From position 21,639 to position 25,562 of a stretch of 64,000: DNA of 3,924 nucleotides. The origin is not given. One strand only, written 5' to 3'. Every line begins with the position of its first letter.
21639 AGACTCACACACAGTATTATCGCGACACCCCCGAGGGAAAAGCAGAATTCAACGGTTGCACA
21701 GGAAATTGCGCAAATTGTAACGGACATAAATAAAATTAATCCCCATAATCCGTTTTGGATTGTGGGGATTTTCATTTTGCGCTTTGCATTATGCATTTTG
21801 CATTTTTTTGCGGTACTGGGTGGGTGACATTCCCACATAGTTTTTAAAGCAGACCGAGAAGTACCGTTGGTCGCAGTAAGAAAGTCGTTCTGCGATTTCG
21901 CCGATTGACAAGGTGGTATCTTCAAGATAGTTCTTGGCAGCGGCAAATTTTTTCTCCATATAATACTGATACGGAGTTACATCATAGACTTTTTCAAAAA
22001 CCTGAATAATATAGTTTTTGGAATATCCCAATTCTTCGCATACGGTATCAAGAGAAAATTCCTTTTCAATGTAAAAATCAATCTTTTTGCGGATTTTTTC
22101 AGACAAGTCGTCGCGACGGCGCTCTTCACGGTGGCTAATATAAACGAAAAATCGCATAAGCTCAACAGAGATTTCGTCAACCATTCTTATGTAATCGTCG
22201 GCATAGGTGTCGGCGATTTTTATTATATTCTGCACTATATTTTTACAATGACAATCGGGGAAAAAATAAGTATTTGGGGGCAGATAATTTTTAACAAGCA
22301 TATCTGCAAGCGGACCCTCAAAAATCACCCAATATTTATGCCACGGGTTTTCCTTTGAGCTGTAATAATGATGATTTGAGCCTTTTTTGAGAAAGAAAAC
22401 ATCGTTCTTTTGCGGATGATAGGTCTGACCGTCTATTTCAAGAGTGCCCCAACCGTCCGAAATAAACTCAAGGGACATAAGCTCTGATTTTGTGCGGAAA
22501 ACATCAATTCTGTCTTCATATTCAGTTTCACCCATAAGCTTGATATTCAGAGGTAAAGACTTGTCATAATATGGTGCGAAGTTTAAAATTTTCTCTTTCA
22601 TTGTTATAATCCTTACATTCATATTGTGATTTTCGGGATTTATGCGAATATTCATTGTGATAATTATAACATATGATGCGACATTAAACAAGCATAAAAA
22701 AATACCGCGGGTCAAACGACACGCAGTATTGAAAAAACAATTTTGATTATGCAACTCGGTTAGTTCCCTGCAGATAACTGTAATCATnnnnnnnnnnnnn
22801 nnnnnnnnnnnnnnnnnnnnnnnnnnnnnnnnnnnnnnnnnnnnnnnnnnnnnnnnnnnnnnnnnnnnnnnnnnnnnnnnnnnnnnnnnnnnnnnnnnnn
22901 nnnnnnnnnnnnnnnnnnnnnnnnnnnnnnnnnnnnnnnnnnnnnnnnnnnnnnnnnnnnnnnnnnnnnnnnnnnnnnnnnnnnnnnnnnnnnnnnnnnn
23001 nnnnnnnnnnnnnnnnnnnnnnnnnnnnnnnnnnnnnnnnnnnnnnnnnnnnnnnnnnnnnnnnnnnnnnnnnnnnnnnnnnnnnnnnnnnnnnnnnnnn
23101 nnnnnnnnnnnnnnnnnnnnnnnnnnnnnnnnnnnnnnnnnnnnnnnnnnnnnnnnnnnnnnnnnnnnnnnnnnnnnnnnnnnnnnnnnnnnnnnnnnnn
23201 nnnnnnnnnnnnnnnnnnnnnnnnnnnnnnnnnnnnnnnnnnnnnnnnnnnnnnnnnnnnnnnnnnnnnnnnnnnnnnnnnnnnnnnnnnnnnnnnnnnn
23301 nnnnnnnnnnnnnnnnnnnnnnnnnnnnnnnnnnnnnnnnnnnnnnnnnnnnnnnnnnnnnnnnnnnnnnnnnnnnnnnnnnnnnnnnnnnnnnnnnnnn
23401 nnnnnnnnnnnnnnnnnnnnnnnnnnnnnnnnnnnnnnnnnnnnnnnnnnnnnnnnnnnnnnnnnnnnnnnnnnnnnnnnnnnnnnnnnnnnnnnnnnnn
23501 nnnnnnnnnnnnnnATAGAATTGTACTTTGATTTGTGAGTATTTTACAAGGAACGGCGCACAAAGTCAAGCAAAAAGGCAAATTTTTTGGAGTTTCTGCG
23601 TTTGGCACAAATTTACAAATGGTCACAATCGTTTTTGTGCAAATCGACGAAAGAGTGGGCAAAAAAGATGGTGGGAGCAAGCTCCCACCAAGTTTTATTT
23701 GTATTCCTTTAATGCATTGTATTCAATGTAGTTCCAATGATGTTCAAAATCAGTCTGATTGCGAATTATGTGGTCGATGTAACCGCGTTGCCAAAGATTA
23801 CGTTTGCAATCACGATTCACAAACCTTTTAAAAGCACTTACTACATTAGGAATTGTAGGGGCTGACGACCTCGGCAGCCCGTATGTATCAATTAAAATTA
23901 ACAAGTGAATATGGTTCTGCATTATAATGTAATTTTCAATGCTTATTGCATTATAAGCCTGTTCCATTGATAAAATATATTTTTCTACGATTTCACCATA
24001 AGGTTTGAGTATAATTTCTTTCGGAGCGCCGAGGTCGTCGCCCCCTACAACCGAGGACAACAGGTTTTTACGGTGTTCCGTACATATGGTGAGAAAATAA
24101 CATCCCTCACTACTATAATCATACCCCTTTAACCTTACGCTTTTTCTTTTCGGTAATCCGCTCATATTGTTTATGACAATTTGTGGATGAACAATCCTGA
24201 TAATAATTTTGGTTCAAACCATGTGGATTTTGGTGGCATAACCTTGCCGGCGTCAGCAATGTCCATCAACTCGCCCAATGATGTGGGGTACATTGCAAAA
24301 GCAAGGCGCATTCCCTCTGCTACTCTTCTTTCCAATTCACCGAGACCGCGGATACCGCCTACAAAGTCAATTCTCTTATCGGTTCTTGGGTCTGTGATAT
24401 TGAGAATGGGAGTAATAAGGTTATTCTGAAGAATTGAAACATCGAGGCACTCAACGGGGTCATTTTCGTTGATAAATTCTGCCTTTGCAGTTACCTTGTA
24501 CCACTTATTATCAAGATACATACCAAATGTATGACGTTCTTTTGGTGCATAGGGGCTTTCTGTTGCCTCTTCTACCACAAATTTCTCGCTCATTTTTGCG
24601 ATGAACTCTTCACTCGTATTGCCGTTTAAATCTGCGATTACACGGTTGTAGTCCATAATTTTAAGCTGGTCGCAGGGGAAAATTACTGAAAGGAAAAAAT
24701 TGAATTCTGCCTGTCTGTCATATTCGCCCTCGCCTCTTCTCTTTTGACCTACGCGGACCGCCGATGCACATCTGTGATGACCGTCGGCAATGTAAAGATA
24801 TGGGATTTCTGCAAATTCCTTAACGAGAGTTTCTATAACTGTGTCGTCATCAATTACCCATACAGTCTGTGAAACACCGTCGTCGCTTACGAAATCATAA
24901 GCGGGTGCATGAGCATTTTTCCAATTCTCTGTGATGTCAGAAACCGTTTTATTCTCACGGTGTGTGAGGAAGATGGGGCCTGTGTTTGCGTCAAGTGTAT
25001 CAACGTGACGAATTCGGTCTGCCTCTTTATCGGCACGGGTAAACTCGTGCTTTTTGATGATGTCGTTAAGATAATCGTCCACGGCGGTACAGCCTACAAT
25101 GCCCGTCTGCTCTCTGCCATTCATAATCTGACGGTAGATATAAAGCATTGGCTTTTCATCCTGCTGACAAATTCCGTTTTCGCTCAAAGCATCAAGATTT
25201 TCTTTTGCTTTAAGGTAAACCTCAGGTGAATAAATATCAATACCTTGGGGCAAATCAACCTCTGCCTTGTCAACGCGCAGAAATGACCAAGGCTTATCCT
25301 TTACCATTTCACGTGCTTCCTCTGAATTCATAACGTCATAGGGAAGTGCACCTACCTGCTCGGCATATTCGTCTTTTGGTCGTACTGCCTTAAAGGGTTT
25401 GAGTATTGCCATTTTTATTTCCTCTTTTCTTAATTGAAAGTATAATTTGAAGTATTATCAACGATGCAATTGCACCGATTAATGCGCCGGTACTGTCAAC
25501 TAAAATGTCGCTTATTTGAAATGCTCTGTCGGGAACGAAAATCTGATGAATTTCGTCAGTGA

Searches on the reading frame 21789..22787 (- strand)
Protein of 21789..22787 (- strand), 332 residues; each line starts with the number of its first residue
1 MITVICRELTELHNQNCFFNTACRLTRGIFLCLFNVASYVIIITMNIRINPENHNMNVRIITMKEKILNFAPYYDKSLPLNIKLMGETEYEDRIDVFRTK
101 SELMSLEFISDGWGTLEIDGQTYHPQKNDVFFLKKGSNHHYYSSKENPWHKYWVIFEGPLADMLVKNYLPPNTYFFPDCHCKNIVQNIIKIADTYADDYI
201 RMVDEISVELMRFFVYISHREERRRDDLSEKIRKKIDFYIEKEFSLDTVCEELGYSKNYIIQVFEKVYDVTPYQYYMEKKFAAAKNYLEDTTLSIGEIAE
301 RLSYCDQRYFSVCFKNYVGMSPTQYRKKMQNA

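Call 88: search_protein_families(library=pfam, proteins=[window:21789-22787:-], max_evalue=0.001)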
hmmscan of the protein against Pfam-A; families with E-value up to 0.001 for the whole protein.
window:21789-22787:- (332 aa): 3 families
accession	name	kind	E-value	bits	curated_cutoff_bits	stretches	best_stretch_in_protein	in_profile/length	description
PF00165.29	HTH_AraC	-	6.7e-20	71.2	26.6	2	289-327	2-42/42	Bacterial regulatory helix-turn-helix proteins, AraC family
PF12833.13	HTH_18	-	6.8e-18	65.2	33.6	1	250-327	2-79/80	Helix-turn-helix domain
PF02311.25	AraC_binding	-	8.4e-12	45.4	21.1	1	109-171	29-91/135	AraC-like ligand binding domain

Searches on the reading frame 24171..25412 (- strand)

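Call 88: search_protein_families(library=pfam, proteins=[window:24171-25412:-], max_evalue=0.001)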
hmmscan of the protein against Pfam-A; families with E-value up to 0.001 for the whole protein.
window:24171-25412:- (413 aa): 1 family
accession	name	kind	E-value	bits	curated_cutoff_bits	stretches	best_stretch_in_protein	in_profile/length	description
PF06245.16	DUF1015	-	1.1e-115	386.4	25.8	1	4-326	1-325/325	Protein of unknown function (DUF1015)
